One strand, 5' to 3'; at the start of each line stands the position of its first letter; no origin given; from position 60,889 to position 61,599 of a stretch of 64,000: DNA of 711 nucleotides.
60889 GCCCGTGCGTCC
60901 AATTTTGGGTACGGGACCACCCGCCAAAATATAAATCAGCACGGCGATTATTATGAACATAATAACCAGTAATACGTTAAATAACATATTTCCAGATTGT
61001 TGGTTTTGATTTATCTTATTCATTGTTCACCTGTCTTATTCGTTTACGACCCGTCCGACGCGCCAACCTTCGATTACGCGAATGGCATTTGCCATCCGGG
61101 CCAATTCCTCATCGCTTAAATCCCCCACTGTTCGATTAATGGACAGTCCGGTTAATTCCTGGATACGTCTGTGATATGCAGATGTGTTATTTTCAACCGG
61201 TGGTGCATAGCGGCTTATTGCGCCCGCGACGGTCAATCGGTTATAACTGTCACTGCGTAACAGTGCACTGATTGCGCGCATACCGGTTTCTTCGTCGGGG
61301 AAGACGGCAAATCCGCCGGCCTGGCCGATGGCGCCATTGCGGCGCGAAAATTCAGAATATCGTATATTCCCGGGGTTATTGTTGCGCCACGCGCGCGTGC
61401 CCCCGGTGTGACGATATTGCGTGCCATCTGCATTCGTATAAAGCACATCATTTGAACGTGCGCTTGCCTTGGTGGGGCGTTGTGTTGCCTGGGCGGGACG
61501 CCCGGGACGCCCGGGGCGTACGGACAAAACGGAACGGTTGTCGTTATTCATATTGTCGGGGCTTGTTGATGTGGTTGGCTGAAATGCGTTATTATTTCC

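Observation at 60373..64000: Tight minus-strand operon of three unknown proteins, with a duplicated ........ C-terminal domain, next to zauP-zapA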

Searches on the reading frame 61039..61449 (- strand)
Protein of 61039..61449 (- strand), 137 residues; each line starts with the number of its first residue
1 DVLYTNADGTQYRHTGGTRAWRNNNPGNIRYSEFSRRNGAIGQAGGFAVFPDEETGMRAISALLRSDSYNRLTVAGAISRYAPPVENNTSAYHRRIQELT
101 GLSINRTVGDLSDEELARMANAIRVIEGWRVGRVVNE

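Call 26: search_dna_similar(query=window:61039-61449:-, collection=phages, mode=protein, max_evalue=0.001, max_rows=40, rows=spread)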
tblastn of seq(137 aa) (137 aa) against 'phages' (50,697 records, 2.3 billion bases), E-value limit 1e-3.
Records with a match: 665; places in all: 666; records where one place covers at least 80% of the query: 237.
Best place of each record, by identity: <60% 665.
By first word of the organism name: Salmonella 163; Escherichia 156; Pseudomonas 107; Vibrio 44; Enterobacter 20; Klebsiella 19; Kayfunavirus 17; Providencia 15; Citrobacter 12; Bacteriophage 9; and 35 more.
By host as written in the record: - 85; Escherichia coli 69; Pseudomonas aeruginosa 33; Salmonella enterica subsp. enterica serovar Typhi 30; Salmonella enterica subsp. enterica serovar Typhimurium 21; Salmonella enterica 20; Pseudomonas aeruginosa PA14 17; Salmonella sp. 11; and 214 more.
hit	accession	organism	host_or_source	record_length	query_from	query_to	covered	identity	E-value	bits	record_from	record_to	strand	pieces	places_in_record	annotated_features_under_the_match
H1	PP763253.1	Acinetobacter phage Ab1-TPeters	Acinetobacter baumannii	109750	2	128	93%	42.2%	7e-25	103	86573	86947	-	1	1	endolysin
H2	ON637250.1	Escherichia phage 6925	UCSI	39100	18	127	80%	40.4%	4e-12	67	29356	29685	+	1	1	peptidoglycan lytic exotransglycosylase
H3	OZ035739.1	Kayfunavirus AN24P4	-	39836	18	127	80%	40.4%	1e-11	66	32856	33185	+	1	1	record has no annotation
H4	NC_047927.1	Escherichia phage YZ1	Escherichia coli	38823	18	127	80%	40.4%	1e-11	66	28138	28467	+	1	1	internal virion protein with endolysin domain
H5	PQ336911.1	Salmonella phage CHRF_30030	Salmonella enterica subsp. enterica ...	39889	18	127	80%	40.4%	1e-11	66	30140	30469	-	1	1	internal virion protein with endolysin domain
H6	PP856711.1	Salmonella phage vB_STmST19_KE05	Salmonella enterica subsp. enterica ...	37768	18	127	80%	40.4%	1e-11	66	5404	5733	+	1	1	internal virion protein with endolysin domain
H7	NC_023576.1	Citrobacter phage CR44b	Citrobacter rodentium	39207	18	127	80%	39.5%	2e-12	68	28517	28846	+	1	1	16: internal virion protein with endolysin domain | 7.7C: HNH endonuclease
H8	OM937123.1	Escherichia phage CY1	Escherichia coli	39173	18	127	80%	39.5%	7e-11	64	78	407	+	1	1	protein inside capsid D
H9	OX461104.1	Kayfunavirus sp. EcoIv10b_Midid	wastewater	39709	18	127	80%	39.5%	9e-11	64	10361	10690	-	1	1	record has no annotation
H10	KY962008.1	Escherichia phage ST31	Escherichia coli ST130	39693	18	127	80%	38.6%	9e-11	64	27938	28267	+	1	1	internal core protein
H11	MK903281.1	Escherichia phage Penshu1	Escherichia coli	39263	18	123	77%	39.1%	7e-11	64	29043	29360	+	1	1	peptidoglycan transglycosylase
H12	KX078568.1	Morganella phage vB_MmoP_MP2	Morganella sp.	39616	18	130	82%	35.0%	5e-5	47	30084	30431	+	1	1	internal virion protein D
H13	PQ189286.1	Vibrio phage 10N.222.46.E12_PE001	Vibrio cyclitrophicus 10N.222.46.E12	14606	19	123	77%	37.3%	3e-8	56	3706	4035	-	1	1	hypothetical protein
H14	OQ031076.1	Shigella phage SFP20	Shigella flexneri KCTC 22192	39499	15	123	80%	35.7%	1e-9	60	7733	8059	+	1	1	internal virion protein D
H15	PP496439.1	Pseudomonas phage vB_PpuM-Amme-1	Pseudomonas putida KT2440 and Paw85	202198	17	130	83%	33.9%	2e-9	60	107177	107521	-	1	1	endolysin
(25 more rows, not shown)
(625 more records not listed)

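Call 52: search_solved_structures(query=A4, max_evalue=1, show_alignments=3)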
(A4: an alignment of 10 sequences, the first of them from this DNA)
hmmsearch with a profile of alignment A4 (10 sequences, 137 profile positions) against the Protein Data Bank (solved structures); distinct sequences matched with E-value up to 1: 7.
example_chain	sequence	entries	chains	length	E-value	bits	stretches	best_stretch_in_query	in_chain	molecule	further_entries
9vvp_L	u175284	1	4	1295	5e-16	61.9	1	18-126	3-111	Gp29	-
7q47_A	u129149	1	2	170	1.6e-08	37.7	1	15-123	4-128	Endolysin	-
1z59_A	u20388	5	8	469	0.28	14.2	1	94-130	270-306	Type II DNA topoisomerase VI subunit B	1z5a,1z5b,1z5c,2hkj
1mu5_A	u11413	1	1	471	0.28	14.2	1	94-130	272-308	Type II DNA topoisomerase VI Subunit B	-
1mx0_A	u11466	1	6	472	0.28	14.2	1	94-130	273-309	Type II DNA topoisomerase VI subunit B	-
2zbk_B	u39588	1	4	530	0.78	12.7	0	94-130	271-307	Type 2 DNA topoisomerase 6 subunit B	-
2i9i_A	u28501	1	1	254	0.84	12.6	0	85-131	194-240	Hypothetical protein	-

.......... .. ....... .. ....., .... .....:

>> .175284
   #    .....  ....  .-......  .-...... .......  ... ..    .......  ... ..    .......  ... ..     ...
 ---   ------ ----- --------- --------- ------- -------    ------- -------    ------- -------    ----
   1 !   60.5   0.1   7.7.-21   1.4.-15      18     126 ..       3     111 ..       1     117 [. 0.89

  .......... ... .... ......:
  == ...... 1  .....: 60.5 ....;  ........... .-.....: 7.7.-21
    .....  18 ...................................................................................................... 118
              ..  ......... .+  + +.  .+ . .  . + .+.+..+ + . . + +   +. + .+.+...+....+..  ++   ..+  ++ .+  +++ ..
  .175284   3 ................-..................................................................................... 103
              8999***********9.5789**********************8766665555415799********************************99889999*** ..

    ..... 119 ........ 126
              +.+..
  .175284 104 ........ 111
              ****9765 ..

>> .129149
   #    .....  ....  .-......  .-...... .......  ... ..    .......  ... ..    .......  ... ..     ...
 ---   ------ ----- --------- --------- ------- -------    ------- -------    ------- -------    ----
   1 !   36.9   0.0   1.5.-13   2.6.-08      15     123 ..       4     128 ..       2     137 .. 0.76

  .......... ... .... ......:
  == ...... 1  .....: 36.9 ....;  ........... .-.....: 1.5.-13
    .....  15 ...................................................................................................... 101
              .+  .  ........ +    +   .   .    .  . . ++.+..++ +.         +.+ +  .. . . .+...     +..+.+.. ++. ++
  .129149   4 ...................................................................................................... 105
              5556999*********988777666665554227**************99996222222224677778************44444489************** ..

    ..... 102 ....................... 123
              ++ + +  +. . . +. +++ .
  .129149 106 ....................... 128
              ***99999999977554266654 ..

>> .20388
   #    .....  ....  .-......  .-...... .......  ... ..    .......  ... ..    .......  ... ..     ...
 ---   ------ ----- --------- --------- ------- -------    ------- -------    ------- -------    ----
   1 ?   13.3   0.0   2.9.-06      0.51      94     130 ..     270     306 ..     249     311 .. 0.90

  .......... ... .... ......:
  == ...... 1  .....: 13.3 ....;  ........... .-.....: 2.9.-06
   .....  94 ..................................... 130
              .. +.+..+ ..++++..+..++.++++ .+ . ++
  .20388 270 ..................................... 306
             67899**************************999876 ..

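Call 55: get_annotated_region(hit=H1, flank=1500)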
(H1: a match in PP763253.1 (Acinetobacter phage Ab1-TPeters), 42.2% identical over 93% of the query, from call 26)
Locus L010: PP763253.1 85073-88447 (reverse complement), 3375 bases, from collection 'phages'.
description: Acinetobacter phage Ab1-TPeters, complete genome.
organism: Acinetobacter phage Ab1-TPeters (NCBI taxid 3405109)
taxonomy: Viruses; Duplodnaviria; Heunggongvirae; Uroviricota; Caudoviricetes
host: Acinetobacter baumannii; source: -; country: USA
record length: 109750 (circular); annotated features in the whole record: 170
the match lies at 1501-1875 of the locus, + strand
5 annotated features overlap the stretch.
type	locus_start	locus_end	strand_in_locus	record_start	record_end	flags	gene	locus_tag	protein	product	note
CDS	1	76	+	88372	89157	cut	-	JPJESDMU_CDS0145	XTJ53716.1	hypothetical protein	-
CDS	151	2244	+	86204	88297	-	-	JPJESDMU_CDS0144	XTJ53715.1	endolysin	-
CDS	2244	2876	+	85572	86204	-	-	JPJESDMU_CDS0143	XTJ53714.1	PmgG-like head morphogenesis protein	-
CDS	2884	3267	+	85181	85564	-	-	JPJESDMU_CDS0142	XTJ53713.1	tail sheath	-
CDS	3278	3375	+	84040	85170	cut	-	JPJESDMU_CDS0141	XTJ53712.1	hypothetical protein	-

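Call 56: get_annotated_region(hit=H7, flank=300)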
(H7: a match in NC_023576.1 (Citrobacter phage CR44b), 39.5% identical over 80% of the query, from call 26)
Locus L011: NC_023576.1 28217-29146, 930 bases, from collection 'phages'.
description: Citrobacter phage CR44b complete genome.
organism: Citrobacter phage CR44b (NCBI taxid 1455075)
taxonomy: Viruses; Duplodnaviria; Heunggongvirae; Uroviricota; Caudoviricetes; Autographiviridae; Studiervirinae; Kayfunavirus; Kayfunavirus CR44b
host: Citrobacter rodentium; source: sewage plant effluents; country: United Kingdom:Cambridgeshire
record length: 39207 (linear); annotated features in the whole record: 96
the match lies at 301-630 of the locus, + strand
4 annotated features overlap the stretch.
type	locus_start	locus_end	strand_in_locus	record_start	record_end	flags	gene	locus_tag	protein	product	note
CDS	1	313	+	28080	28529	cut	7.7C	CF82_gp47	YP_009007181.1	HNH endonuclease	user locus_tag: CR44b_47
misc_feature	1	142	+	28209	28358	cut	7.7C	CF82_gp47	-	-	-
misc_feature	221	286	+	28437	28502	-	7.7C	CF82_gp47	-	-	Predicted helix-turn-helix motif with score 1304.000, SD 3.63 at aa 106-127, sequence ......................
CDS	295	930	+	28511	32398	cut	16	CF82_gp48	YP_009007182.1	internal virion protein with endolysin domain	user locus_tag: CR44b_48; matches in mass spectrometry analysis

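Call 59: find_related_loci(query=A5, collection=genome_contigs, flank=10000)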
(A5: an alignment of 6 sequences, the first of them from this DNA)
Query A5 (137 aa) in genome_contigs; peptide patterns used: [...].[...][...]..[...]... (x = any residue, [..] = any of these).
599 stretches matched a pattern (row limit reached: there are more); 568 encode a relative of the query (tblastn E <= 1e-3); the best 80 are kept; 77 distinct loci.
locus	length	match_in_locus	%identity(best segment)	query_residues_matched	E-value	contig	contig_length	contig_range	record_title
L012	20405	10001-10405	85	1-135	6e-75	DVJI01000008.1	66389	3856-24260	MAG TPA_asm: Candidatus Enterousia intestinigallinarum isolate ChiGjej3B3-5194 ChiGjej3B3M5__C507560_L66389_SRR6323341,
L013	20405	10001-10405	84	1-135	4e-75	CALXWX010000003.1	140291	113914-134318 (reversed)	MAG: uncultured Alphaproteobacteria bacterium isolate BRZ_EC__bin9 genome assembly, contig: BRZ_EC__NODE_202_length_1402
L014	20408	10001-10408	81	1-136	4e-73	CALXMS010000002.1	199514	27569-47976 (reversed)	MAG: uncultured Alphaproteobacteria bacterium isolate BRZ_MB__bin43 genome assembly, contig: BRZ_MB__NODE_84_length_1995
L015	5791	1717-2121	80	1-135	6e-73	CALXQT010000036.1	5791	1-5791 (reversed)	MAG: uncultured Alphaproteobacteria bacterium isolate E20__bin73 genome assembly, contig: E20__k127_6725521, whole genom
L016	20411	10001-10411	80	1-137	2e-72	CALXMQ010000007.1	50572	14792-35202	MAG: uncultured Alphaproteobacteria bacterium isolate BRZ_KT__bin2 genome assembly, contig: BRZ_KT__NODE_435_length_5057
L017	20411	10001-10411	77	1-137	9e-72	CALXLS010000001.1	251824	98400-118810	MAG: uncultured Alphaproteobacteria bacterium isolate BRZ_DL__bin85 genome assembly, contig: BRZ_DL__NODE_34_length_2518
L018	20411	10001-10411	77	1-137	1e-71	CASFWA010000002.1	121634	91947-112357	uncultured proteobacterium isolate A86_L4_360360_idba_bin.28 genome assembly, contig: A86_L4_360360_idba_bin.28.fa_scaff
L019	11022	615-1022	79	1-136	1e-70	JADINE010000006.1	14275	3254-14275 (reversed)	MAG: Candidatus Enterousia excrementavium isolate B1-16210 B1M03__C61038_L14275_SRR9113712, whole genome shotgun sequenc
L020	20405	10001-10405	77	1-135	8e-70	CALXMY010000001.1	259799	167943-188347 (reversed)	MAG: uncultured Alphaproteobacteria bacterium isolate BRZ_RP__bin67 genome assembly, contig: BRZ_RP__NODE_21_length_2597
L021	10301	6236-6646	77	1-137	7e-70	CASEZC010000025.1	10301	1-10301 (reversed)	uncultured proteobacterium isolate Batch6_idba_bin.201 genome assembly, contig: Batch6_idba_bin.201.fa_k87_11527032, who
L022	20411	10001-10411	74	1-137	2e-67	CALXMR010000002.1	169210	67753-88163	MAG: uncultured Alphaproteobacteria bacterium isolate BRZ_MA__bin39 genome assembly, contig: BRZ_MA__NODE_102_length_169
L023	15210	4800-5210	72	1-137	3e-67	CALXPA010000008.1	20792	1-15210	MAG: uncultured Alphaproteobacteria bacterium isolate BRZ_SB__bin57 genome assembly, contig: BRZ_SB__NODE_3868_length_20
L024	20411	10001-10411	72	1-137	4e-66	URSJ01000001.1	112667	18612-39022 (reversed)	uncultured Rickettsiales bacterium isolate UMGS1304 genome assembly, contig: NODE_25_length_112667_cov_6.58512, whole ge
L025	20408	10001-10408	72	1-136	2e-64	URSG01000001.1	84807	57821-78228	uncultured Rickettsiales bacterium isolate UMGS1303 genome assembly, contig: NODE_11_length_84807_cov_5.281563, whole ge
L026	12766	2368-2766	70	1-133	8e-63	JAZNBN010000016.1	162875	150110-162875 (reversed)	MAG: Candidatus Enterousia sp. isolate T1900044741_TS20190207.MAGScoT_cleanbin_000046 SGB_2069_k141_384746, whole genome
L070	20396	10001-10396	48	2-133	2e-38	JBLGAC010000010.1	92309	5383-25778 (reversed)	MAG: Paracoccaceae bacterium isolate 3300053772_119 Ga0535651_0000120, whole genome shotgun sequence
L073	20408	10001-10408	49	2-136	3e-37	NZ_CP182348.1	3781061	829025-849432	MAG: Terasakiella sp. isolate LRMN1-isolate chromosome, complete genome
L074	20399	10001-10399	49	2-134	4e-36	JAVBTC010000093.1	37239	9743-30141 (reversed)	MAG: Rhodocyclaceae bacterium isolate EPI_MAG_00240 c_000002029494, whole genome shotgun sequence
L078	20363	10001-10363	48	14-134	7e-34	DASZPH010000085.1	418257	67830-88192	MAG TPA_asm: Pirellulales bacterium isolate SMAG_U5966 k141_427111, whole genome shotgun sequence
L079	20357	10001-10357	49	14-132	5e-34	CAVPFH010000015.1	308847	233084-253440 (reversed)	MAG: uncultured Acidobacteriota bacterium isolate MFD10071.bin.2.26 genome assembly, contig: contig_36647, whole genome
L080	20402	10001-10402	46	1-134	1e-33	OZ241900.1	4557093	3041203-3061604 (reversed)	MAG: Candidatus Azotimanducaceae bacterium isolate 6709ce91-7ab9-400f-b60a-8ddaec63a3c8 genome assembly, chromosome: 1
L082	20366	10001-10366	47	8-129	1e-32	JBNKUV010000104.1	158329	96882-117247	MAG: Polyangiaceae bacterium isolate A1A2.bin.35.orig k141_94227, whole genome shotgun sequence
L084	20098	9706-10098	42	2-134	2e-30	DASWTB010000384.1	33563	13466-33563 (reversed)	MAG TPA_asm: Pseudoduganella sp. isolate SMAG_U3564 k141_365348, whole genome shotgun sequence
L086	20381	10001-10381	48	3-132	1e-30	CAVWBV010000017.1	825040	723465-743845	MAG: uncultured Alphaproteobacteria bacterium isolate MFD05512.bin.1.14 genome assembly, contig: contig_42085, whole gen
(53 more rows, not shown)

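Call 70: search_protein_families(library=pfam, proteins=[L073:9962-11308:+, L070:9563-10975:+, L074:6323-10459:+, L080:7838-10414:+, L084:9658-11829:+, L086:8978-10561:+, L082:9134-10399:+, L078:9758-10576:+, L079:9932-10810:+], max_evalue=0.01)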
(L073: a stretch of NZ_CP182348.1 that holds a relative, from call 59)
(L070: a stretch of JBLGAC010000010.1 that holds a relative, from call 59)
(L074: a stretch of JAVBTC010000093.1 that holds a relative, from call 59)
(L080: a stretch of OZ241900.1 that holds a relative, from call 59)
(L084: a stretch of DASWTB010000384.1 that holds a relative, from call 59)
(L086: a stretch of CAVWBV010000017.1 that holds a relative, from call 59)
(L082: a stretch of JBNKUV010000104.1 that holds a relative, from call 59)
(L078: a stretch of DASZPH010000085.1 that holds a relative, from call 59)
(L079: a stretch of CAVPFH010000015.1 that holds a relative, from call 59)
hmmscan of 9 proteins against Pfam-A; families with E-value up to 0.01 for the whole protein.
L073:9962-11308:+ (448 aa): 1 family
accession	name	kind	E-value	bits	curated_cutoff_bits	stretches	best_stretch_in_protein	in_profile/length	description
PF09374.15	PG_binding_3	-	0.00053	20.5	24.6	0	310-361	11-61/76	Predicted Peptidoglycan domain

L070:9563-10975:+ (470 aa): 1 family
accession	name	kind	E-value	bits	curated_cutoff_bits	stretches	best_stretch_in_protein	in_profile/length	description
PF05257.22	CHAP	-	4.9e-06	27.4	26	1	347-437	4-81/81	CHAP domain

L074:6323-10459:+ (1378 aa): 4 families
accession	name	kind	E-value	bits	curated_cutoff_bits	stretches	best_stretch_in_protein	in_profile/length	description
PF05593.20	RHS_repeat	-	1.5e-60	201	22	7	505-535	1-31/38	RHS Repeat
PF20148.4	DUF6531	-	2.2e-17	63.6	24.1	1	46-123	1-74/74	Domain of unknown function (DUF6531)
PF03527.20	RHS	-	1.5e-14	54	27.9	1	1102-1138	1-37/38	RHS protein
PF25023.1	TEN_YD-shell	-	1.3e-05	23.9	50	0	524-600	703-780/909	Teneurin YD-shell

L080:7838-10414:+ (858 aa): 1 family
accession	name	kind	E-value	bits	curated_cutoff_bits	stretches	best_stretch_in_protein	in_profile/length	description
PF05593.20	RHS_repeat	-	5.3e-13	49.5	22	0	32-64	4-37/38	RHS Repeat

L084:9658-11829:+ (723 aa): 0 families

L086:8978-10561:+ (527 aa): 0 families

L082:9134-10399:+ (421 aa): 0 families

L078:9758-10576:+ (272 aa): 0 families

L079:9932-10810:+ (292 aa): 0 families

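Call 86: search_protein_families(library=pfam, proteins=[L073:9343-9897:+], max_evalue=0.1)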
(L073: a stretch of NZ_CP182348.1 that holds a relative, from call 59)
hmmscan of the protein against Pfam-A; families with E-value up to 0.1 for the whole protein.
L073:9343-9897:+ (184 aa): 1 family
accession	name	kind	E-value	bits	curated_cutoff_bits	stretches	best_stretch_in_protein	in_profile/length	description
PF21955.1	CarG-like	-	1.3e-12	48.5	28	1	29-179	1-143/144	Carbapenem resistance protein CarG-like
